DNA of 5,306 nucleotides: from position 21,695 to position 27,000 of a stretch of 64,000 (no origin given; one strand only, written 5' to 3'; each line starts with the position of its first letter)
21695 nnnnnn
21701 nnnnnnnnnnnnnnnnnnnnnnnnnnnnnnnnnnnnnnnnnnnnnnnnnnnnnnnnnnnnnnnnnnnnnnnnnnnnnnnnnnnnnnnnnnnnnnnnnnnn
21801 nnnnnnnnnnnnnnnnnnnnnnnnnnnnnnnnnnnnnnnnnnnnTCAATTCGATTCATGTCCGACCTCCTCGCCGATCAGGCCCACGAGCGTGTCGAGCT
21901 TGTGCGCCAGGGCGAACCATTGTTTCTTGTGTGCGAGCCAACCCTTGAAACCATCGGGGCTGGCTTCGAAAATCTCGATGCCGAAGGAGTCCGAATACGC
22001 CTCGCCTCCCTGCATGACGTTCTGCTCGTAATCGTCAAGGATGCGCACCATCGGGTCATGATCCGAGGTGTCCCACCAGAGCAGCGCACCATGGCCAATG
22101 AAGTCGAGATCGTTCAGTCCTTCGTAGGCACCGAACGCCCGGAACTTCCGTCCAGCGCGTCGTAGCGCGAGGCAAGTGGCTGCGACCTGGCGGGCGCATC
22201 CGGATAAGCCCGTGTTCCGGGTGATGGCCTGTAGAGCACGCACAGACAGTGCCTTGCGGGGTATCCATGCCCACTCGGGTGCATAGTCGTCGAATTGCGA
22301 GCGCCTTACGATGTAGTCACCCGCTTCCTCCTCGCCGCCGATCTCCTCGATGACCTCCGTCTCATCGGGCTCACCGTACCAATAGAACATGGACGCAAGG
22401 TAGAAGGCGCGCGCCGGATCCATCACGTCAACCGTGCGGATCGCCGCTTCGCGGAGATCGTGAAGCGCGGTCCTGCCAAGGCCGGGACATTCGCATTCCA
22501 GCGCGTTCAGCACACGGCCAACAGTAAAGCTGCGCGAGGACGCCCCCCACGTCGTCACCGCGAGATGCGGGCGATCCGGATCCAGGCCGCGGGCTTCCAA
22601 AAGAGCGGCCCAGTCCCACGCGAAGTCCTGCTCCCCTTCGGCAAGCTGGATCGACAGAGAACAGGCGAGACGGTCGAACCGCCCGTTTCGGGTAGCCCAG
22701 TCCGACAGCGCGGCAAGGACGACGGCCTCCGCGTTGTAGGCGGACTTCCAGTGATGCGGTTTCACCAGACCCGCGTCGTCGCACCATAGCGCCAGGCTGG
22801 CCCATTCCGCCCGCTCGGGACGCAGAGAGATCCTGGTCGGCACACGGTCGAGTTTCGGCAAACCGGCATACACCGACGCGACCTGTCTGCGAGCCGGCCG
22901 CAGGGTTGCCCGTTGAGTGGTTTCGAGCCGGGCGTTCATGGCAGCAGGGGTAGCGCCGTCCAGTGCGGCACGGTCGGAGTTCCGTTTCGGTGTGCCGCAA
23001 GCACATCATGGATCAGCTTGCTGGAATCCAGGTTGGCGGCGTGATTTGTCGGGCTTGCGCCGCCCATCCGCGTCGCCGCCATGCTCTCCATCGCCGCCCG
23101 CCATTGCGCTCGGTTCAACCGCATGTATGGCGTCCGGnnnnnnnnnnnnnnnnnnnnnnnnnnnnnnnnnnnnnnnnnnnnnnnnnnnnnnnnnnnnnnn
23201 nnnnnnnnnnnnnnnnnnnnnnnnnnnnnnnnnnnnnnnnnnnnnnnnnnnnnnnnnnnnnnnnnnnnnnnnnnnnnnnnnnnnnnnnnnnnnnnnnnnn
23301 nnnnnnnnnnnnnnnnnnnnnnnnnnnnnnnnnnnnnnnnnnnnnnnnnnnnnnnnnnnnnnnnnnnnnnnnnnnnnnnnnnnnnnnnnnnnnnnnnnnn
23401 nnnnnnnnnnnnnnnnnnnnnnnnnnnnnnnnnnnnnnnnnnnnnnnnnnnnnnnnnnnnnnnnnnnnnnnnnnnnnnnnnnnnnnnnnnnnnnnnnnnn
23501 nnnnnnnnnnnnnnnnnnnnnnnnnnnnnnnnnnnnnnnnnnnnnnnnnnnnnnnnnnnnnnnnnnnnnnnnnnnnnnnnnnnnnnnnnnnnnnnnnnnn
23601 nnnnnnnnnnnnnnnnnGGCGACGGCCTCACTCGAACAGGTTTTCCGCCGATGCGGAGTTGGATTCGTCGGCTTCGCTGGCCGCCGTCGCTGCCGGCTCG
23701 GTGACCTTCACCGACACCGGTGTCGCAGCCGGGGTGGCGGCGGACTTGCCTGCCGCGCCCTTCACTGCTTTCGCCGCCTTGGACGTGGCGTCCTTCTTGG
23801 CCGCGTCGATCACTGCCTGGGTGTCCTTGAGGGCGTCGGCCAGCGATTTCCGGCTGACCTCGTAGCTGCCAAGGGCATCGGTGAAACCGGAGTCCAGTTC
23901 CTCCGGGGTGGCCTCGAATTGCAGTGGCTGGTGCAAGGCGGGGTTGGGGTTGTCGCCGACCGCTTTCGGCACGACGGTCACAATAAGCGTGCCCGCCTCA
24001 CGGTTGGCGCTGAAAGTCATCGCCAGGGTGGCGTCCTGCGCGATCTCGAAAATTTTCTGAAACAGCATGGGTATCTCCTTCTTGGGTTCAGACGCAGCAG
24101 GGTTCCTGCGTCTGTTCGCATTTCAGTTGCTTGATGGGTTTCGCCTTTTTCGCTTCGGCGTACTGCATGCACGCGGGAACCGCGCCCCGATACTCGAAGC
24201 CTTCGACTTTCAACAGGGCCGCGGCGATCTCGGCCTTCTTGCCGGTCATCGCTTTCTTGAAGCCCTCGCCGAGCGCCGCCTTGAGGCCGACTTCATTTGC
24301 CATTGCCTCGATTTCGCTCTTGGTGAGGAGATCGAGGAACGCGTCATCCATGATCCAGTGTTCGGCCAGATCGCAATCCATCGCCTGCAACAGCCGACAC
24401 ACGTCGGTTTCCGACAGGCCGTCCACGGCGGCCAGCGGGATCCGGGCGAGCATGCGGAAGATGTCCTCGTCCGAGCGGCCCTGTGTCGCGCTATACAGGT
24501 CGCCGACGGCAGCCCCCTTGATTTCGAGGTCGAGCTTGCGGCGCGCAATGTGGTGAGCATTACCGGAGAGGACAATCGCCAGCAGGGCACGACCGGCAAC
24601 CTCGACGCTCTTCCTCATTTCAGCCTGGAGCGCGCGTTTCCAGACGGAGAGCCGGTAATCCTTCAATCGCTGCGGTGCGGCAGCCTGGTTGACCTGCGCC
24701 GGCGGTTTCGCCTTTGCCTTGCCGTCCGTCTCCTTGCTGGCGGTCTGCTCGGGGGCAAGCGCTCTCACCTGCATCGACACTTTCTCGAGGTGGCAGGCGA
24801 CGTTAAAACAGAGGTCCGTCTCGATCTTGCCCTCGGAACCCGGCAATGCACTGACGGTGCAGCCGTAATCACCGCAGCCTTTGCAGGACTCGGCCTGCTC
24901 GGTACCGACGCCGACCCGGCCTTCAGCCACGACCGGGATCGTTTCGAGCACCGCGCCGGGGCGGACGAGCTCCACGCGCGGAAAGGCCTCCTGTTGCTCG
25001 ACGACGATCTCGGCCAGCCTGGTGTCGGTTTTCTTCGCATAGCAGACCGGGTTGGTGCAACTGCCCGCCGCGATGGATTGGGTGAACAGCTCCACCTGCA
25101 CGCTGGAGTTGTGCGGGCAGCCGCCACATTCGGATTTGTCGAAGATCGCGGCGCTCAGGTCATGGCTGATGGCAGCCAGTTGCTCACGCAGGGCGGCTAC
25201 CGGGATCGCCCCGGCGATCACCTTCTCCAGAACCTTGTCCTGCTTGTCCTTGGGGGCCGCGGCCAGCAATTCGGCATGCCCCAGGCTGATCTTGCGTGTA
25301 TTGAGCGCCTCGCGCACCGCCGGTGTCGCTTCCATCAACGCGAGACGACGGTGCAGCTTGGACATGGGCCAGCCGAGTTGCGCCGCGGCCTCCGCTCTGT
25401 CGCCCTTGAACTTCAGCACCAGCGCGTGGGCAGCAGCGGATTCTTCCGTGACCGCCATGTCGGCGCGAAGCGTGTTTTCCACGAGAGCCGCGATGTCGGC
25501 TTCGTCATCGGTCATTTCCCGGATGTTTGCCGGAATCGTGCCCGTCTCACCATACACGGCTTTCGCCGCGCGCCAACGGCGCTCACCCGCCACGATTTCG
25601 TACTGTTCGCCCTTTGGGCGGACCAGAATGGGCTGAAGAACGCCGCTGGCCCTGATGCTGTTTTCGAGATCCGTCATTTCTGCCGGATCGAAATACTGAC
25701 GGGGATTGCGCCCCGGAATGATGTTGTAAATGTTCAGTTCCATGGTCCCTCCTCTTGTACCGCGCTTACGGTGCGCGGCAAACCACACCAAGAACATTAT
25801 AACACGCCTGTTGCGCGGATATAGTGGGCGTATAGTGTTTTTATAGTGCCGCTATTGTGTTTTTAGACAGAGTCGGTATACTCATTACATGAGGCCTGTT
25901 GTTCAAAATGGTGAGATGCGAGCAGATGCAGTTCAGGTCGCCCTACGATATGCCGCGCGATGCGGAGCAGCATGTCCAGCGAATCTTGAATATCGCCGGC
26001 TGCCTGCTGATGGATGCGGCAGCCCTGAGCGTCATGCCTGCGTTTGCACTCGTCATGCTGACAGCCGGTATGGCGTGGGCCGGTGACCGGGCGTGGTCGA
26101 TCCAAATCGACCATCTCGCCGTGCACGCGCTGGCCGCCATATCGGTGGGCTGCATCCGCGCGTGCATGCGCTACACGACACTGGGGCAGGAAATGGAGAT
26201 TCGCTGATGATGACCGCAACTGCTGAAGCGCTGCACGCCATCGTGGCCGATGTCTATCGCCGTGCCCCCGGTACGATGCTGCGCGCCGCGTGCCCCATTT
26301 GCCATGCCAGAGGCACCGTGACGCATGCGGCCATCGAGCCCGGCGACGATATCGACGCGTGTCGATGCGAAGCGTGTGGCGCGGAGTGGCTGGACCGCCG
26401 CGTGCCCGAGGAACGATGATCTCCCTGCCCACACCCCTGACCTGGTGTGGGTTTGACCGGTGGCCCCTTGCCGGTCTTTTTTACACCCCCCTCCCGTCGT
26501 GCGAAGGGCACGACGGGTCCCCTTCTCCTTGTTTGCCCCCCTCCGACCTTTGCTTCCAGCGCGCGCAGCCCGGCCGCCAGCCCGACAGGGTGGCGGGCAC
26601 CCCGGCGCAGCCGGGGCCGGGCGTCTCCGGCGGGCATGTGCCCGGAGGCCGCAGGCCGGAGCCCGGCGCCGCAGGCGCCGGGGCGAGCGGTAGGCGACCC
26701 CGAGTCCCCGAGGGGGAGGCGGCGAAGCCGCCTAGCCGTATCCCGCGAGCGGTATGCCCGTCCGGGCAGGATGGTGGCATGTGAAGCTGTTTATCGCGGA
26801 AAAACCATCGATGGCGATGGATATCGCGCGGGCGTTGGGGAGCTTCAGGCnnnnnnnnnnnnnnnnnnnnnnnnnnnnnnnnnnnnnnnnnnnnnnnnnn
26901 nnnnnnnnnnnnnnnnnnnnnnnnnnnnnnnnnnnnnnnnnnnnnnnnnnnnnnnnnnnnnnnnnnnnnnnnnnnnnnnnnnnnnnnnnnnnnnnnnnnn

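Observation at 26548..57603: A ~230-bp GC-rich, multi-palindromic repeat present in three near-identical copies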

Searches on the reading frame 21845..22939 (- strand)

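Call 41: search_protein_families(library=pfam, proteins=[window:21845-22939:-], max_evalue=0.001)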
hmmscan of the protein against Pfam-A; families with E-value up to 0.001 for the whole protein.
window:21845-22939:- (364 aa): 1 family
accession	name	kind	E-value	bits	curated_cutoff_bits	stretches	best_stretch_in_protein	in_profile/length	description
PF14456.11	alpha-hel2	-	2.4e-15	57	25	1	138-355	73-308/309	Alpha-helical domain 2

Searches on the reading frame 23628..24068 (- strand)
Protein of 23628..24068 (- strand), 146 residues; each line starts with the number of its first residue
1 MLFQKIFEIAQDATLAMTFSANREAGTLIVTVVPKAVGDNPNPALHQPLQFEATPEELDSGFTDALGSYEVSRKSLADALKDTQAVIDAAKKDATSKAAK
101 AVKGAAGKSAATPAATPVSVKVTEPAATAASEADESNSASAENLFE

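Call 41: search_protein_families(library=pfam, proteins=[window:23628-24068:-], max_evalue=0.001)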
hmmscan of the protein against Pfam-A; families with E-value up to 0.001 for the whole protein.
window:23628-24068:- (146 aa): 1 family
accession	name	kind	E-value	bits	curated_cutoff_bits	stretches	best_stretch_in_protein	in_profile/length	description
PF19556.4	PRTRC_E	-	1.8e-07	31.5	26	1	2-105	5-106/175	PRTRC system protein E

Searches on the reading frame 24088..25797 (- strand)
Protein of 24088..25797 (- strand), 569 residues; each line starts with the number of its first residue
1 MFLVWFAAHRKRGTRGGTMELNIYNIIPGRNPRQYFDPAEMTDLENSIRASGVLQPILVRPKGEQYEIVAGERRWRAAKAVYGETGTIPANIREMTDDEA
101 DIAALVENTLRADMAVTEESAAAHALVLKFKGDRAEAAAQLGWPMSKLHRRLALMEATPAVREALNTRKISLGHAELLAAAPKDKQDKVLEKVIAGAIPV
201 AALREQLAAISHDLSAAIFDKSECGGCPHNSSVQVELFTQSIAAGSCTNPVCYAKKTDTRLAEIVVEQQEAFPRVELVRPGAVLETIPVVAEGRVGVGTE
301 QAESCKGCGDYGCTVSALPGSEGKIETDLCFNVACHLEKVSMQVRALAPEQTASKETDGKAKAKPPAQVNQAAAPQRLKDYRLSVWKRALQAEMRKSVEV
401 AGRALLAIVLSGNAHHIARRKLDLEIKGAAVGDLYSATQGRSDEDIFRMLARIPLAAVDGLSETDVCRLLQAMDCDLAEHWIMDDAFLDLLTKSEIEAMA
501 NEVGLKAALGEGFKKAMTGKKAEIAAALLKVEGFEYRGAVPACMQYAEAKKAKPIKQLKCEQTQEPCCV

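Call 23: search_protein_families(library=pfam, proteins=[window:24088-25797:-], max_evalue=0.01)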
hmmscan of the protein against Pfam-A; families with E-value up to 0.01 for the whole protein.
window:24088-25797:- (569 aa): 2 families
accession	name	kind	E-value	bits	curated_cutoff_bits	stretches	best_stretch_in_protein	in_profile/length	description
PF02195.25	ParB_N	-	1.1e-23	83.5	26.3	1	23-108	8-93/95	ParB N-terminal domain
PF17762.8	HTH_ParB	-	1.9e-10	41.3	22.6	1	113-207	2-97/102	ParB HTH domain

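Call 28: find_encoding_contigs(protein=window:24088-25797:-, flank=10000, max_places=10)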
Protein window:24088-25797:- (569 aa): no gene with exactly this product is on record in the collection.

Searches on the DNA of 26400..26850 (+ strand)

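Call 93: build_rna_model(alignment_id=A2, structure=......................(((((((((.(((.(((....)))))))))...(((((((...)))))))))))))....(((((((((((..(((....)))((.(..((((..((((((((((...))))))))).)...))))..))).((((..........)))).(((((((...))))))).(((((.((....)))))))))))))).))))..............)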
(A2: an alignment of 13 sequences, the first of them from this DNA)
Model R1 built from alignment A2 (13 sequences, 236 columns); structure: as given.
model positions 231; base pairs 71; branch points 6; effective number of sequences 0.78; information 0.589 bits per position. Calibrated on 0.2 Mb of random sequence (short: E-values are rough).
structure used (alignment columns):
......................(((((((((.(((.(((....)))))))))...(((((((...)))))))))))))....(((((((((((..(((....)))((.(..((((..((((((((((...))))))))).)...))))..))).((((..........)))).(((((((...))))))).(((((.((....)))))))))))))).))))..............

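Call 94: search_with_rna_model(model_id=R1, sources=[window, L004, L005, L006, L007, L009, L010, L011, L013, L014, L015, L016, L017, L018, L019, L020, L021], max_evalue=1)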
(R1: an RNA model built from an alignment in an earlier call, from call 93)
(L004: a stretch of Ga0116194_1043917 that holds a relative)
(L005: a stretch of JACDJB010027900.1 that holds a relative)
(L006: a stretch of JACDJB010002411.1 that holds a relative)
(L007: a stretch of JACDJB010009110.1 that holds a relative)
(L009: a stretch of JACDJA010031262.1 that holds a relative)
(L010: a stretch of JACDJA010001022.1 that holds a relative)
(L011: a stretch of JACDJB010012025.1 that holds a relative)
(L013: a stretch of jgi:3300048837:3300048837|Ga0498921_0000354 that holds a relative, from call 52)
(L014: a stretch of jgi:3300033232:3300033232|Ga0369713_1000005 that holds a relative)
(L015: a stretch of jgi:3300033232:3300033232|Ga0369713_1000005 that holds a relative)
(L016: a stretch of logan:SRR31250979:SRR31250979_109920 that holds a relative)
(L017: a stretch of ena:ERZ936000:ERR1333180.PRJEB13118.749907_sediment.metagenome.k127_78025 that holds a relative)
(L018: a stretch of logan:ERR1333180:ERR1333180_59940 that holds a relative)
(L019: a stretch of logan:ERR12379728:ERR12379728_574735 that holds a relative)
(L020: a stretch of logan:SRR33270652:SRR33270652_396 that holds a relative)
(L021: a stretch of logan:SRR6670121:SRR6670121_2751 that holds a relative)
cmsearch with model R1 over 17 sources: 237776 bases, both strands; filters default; matches with E-value up to 1: 22.
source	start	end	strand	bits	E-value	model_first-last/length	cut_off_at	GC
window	26547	26777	+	237.7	1.9e-54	1-231/231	no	0.8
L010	740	970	+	236.1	4.6e-54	1-231/231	no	0.76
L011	366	596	-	236.1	4.6e-54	1-231/231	no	0.76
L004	4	234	-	234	1.4e-53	1-231/231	no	0.8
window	57371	57601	+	233.9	1.5e-53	1-231/231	no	0.8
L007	4304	4534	+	233.9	1.5e-53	1-231/231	no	0.8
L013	10132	10362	+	231.1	6.9e-53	1-231/231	no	0.81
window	30886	31117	-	224.6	2.3e-51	1-231/231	no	0.81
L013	14471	14702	-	224.6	2.3e-51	1-231/231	no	0.81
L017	9752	9983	+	220.3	2.5e-50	1-231/231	no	0.76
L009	1244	1475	+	210.4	5.4e-48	1-231/231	no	0.81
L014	9400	9627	+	201.7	6.2e-46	1-231/231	no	0.78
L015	9399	9627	+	190.7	2.5e-43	1-231/231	no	0.78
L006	11726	11958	+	186.2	2.9e-42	1-231/231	no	0.76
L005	1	153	+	166.1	1.6e-37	77-231/231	5'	0.78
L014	14523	14770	-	144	2.9e-32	1-231/231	no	0.74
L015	14523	14770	-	144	2.9e-32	1-231/231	no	0.74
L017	14697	14841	-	133.2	1e-29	88-231/231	5'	0.75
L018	1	51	+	36.2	8.8e-07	182-231/231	5'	0.75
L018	4765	4812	-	29.6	3.3e-05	185-231/231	5'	0.71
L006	12749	12984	+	26.6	0.00017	1-231/231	no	0.59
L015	8064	8156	+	12.6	0.34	1-231/231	no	0.65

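Call 104: search_rna_families(source=window, start=26400, end=26850, threshold=evalue, max_evalue=10)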
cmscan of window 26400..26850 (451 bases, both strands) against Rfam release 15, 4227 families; matches with E-value up to 10: 12.
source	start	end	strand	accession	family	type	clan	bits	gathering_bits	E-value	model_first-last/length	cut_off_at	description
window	26426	26483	+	RF02278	Betaproteobacteria_toxic_sRNA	Gene; sRNA;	-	26.4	50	0.0028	1-64/64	no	Betaproteobacteria toxic small RNA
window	26417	26484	+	RF02837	anti-hemB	Gene; sRNA;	-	22.2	49.5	0.0057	1-81/81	no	Burkholderia RNA 7 (anti-hemB)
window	26662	26703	+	RF01841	veev_FSE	Cis-reg; frameshift_element;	-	22.1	55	0.063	26-68/71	no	venezuelan equine encephalitis virus ribosomal frameshift element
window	26422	26482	+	RF02784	SorX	Gene; sRNA;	-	19.8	46.6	0.023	1-73/73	no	Singlet oxygen resistance RNA X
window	26415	26443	+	RF02480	GlsR14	Gene; snRNA; snoRNA; CD-box;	-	18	90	0.069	40-68/68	no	Small nucleolar RNA GlsR14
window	26415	26481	+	RF02631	Hrs13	Gene; sRNA;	-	14.6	52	0.59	1-82/82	no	Hfq-regulated sRNA 13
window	26448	26550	-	RF02924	skipping-rope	Gene; sRNA;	-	12.4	36.7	7.2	1-80/80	no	skipping-rope RNA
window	26478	26527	-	RF02467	Ms_IGR-2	Gene; sRNA;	-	11.2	45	9.7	1-82/82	no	Mycobacterium sRNA Ms_IGR-2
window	26533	26595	-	RF02248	Six3os1_3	Gene; lncRNA;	-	10.7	40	2.9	1-75/75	no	Six3os1 conserved region 3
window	26400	26482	+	RF02423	Bp1_781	Gene; sRNA;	-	9.2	80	4.7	151-230/230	5'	Burkholderia sRNA Bp1_Cand871_SIPHT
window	26754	26792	-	RF01953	SOX2OT_exon3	Gene; lncRNA;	-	6.9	70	6.3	238-276/276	no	SOX2 overlapping transcript exon 3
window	26758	26850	+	RF01946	KCNQ1OT1_1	Gene; lncRNA;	-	4.2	70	7.1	1-86/464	3'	KCNQ1 overlapping transcript 1 conserved region 1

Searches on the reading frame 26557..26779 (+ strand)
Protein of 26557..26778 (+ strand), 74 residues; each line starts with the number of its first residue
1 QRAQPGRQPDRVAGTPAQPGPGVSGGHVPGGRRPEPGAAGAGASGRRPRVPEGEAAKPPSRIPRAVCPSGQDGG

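Call 51: find_homologous_proteins(query=window:26557-26778:+, max_evalue=0.001)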
Query seq(74 aa) (74 aa): 1 proteins with E <= 0.001 among 7 candidates.
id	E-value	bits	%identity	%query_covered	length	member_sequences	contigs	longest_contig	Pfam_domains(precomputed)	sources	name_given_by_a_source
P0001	1.0e-33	133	97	100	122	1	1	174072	-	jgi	jgi:hypothetical protein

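Call 52: find_encoding_contigs(protein=P0001, flank=10000, max_places=10)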
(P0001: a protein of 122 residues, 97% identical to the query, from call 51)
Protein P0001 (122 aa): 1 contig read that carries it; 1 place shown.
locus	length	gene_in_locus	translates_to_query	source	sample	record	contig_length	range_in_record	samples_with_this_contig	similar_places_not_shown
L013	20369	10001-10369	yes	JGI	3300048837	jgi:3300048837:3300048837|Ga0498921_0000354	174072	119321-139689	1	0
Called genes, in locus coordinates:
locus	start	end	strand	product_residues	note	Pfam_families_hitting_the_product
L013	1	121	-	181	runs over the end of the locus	-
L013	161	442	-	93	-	-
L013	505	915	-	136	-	-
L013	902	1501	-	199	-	PF12917:YfbR-like (weak)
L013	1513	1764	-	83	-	-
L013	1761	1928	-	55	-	-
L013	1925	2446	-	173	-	PF13328:HD_4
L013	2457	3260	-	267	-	PF00149:Metallophos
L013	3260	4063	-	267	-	PF00899:ThiF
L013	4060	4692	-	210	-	PF09436:DUF2016, PF14464:Prok-JAB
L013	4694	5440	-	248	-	PF14460:Prok-E2_D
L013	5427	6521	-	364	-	PF14456:alpha-hel2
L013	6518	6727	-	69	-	-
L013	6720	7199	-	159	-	PF14454:Prok_Ub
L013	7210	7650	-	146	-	PF19556:PRTRC_E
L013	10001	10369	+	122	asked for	-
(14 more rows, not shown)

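Call 98: search_protein_families(library=pfam, proteins=[window:26561-26779:+, window:26557-26778:+], max_evalue=1)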
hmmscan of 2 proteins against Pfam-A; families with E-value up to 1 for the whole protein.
seq(73 aa): 0 families

seq(74 aa): 0 families
